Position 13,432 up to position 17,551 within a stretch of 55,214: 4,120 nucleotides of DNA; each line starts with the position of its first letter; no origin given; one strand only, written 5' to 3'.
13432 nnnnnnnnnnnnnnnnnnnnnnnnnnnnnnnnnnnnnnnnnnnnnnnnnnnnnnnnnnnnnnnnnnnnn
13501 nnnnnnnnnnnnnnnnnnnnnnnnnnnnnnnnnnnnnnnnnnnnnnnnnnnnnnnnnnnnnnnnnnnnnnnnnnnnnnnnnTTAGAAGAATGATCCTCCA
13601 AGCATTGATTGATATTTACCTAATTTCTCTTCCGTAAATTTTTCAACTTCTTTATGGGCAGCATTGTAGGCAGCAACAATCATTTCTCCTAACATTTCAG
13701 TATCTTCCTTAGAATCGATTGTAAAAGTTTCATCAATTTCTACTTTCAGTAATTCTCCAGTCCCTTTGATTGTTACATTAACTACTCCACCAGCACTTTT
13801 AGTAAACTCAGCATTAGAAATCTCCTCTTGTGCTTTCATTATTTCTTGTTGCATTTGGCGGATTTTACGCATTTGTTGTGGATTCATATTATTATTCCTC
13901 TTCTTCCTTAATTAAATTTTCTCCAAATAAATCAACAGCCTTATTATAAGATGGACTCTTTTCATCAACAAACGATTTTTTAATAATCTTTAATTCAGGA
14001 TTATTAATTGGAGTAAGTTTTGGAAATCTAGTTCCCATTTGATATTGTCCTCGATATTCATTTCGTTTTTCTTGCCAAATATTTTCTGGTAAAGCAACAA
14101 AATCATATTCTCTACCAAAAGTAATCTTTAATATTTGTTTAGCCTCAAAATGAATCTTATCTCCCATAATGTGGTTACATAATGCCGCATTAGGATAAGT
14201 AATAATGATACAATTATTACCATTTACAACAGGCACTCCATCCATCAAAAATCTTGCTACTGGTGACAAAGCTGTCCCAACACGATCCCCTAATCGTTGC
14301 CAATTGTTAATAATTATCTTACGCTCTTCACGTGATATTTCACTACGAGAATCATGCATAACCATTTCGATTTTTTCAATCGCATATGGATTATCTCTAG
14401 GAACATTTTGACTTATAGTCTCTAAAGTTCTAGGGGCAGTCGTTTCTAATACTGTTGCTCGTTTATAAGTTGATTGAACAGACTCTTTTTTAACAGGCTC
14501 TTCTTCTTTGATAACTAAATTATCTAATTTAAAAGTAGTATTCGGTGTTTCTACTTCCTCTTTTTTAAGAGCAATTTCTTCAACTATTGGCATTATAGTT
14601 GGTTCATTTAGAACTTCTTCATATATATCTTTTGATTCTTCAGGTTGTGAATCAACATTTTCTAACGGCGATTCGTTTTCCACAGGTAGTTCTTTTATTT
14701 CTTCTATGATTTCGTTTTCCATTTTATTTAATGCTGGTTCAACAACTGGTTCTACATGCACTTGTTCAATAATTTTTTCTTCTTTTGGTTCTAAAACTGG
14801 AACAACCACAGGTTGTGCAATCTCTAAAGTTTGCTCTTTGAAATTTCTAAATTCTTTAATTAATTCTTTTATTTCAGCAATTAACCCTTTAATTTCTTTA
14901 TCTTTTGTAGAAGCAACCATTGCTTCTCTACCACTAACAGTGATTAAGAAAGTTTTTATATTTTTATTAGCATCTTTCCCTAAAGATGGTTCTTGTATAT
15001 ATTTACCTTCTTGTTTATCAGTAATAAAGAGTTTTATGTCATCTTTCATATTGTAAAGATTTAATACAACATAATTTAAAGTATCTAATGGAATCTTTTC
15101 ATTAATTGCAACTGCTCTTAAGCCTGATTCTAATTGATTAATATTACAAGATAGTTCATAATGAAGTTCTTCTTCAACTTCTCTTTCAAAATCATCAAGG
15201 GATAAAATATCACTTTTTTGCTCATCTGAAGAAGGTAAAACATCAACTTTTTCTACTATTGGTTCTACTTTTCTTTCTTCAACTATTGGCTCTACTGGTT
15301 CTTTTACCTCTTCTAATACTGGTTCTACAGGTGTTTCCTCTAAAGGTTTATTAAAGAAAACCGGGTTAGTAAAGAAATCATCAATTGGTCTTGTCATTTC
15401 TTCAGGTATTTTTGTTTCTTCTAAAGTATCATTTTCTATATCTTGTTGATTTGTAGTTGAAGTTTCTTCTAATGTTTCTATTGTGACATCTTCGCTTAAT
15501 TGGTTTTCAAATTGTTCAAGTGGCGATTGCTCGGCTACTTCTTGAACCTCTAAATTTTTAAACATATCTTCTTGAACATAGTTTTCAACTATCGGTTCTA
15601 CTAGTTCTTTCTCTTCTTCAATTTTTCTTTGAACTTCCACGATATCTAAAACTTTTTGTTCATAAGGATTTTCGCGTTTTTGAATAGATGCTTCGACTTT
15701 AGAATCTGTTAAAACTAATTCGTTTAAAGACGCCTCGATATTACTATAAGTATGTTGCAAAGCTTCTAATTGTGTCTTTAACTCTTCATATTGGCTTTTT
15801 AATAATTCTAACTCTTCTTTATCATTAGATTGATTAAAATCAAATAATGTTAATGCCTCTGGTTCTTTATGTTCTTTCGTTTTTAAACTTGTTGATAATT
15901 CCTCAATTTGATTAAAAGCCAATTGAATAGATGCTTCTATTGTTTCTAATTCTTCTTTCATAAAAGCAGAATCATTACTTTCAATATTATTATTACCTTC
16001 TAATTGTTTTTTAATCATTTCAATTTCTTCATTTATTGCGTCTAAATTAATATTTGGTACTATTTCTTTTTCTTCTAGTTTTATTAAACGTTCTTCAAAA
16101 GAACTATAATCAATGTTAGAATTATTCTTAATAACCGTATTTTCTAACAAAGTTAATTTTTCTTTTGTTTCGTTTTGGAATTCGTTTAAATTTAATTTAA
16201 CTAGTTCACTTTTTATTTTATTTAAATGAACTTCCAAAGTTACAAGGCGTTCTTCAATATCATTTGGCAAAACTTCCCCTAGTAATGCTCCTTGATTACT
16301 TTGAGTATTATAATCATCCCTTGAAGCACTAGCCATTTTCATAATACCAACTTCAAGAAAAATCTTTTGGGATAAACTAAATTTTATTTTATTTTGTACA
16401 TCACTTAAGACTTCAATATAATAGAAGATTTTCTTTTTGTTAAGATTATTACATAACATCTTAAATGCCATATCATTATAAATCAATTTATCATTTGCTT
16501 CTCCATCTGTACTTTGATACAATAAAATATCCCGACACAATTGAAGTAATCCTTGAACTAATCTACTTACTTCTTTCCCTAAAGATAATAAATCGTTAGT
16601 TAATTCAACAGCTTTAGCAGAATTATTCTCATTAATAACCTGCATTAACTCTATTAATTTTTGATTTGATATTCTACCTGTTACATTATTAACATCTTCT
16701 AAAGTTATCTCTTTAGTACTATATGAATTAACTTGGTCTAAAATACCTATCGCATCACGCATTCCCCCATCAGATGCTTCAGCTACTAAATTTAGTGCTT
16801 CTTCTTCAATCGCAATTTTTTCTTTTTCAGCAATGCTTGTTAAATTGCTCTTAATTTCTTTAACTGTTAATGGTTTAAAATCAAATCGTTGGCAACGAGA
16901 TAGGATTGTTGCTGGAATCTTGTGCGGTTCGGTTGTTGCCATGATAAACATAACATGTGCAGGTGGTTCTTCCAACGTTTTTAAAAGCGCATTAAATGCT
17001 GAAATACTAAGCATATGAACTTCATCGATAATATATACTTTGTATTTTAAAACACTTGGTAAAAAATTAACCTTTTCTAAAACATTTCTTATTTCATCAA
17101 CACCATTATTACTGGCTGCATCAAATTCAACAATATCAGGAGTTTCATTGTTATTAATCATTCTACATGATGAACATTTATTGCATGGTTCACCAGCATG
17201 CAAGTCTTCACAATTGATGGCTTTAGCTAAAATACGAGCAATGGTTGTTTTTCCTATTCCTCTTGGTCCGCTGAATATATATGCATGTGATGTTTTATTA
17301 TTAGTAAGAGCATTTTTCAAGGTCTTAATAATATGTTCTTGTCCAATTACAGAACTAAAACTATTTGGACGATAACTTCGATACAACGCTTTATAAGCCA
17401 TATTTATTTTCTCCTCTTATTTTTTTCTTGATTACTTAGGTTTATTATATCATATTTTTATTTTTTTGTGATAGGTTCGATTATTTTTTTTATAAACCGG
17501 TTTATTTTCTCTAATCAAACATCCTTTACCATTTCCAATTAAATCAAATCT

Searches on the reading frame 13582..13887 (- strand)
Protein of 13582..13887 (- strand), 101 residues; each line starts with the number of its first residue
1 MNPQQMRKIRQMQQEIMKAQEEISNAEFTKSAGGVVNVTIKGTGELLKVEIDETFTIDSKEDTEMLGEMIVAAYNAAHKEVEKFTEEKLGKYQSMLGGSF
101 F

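Call 57: search_protein_families(library=pfam, proteins=[window:13582-13887:-], max_evalue=0.00001)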
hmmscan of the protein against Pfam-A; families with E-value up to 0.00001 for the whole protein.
window:13582-13887:- (101 aa): 1 family
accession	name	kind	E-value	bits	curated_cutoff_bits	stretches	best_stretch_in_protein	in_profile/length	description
PF02575.21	YbaB_DNA_bd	-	1.1e-23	83.7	25.5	1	6-94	1-88/91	YbaB/EbfC DNA-binding family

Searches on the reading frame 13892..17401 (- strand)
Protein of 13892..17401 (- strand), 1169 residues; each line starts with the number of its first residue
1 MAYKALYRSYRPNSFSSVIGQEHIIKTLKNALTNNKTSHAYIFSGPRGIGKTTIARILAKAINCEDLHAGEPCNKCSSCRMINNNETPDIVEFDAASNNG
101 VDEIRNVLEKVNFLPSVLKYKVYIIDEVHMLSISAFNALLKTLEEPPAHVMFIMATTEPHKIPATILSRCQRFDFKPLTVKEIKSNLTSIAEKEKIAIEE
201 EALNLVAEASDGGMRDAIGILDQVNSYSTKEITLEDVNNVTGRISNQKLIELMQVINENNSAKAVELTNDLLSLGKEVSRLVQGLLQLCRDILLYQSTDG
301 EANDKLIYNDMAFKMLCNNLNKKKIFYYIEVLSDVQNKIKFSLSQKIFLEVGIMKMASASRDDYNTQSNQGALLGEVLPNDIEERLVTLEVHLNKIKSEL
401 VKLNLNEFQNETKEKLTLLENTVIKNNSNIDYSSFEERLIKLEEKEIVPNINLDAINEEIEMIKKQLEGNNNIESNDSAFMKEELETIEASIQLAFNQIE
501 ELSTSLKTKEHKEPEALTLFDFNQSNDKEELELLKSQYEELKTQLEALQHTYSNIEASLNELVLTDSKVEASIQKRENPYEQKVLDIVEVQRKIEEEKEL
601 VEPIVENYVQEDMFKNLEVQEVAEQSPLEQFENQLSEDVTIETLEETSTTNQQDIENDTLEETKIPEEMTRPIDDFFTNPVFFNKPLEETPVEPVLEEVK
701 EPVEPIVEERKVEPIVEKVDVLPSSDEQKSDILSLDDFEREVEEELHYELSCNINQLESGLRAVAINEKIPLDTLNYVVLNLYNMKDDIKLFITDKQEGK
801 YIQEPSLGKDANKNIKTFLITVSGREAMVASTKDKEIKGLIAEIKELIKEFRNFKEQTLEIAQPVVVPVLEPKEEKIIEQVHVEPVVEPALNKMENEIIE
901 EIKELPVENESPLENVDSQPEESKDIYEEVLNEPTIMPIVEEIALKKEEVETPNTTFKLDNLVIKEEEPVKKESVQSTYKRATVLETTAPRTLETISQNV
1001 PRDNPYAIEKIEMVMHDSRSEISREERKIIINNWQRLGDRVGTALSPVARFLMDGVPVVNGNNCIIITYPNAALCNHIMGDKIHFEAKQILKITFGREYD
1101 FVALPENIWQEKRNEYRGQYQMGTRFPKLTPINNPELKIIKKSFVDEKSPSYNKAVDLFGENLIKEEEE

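Call 58: search_protein_families(library=pfam, proteins=[window:13892-17401:-], max_evalue=0.00001)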
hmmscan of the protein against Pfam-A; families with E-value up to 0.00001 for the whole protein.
window:13892-17401:- (1169 aa): 6 families
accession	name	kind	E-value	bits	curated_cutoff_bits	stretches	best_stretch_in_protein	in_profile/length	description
PF13177.12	DNA_pol3_delta2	-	5.5e-48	163.4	27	1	20-178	1-160/161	DNA polymerase III, delta subunit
PF00004.35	AAA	-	4.7e-14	53.4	21.2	1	42-174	2-127/131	ATPase family associated with various cellular activities (AAA)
PF22608.2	DNAX_ATPase_lid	-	1e-12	48.1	27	1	182-224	1-43/49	DNA polymerase III clamp loader subunit, ATPase lid domain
PF12169.13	DNA_pol3_gamma3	-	1.2e-09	38.5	24.4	1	232-360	1-131/143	DNA polymerase III subunits gamma and tau domain III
PF05496.18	RuvB_N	-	2.2e-07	31.2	27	0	11-65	2-60/159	Holliday junction DNA helicase RuvB P-loop domain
PF25361.1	AAA_lid_RFC1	-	5.5e-06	26.2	34.9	0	180-235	1-55/59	RFC1-like, AAA+ ATPase lid domain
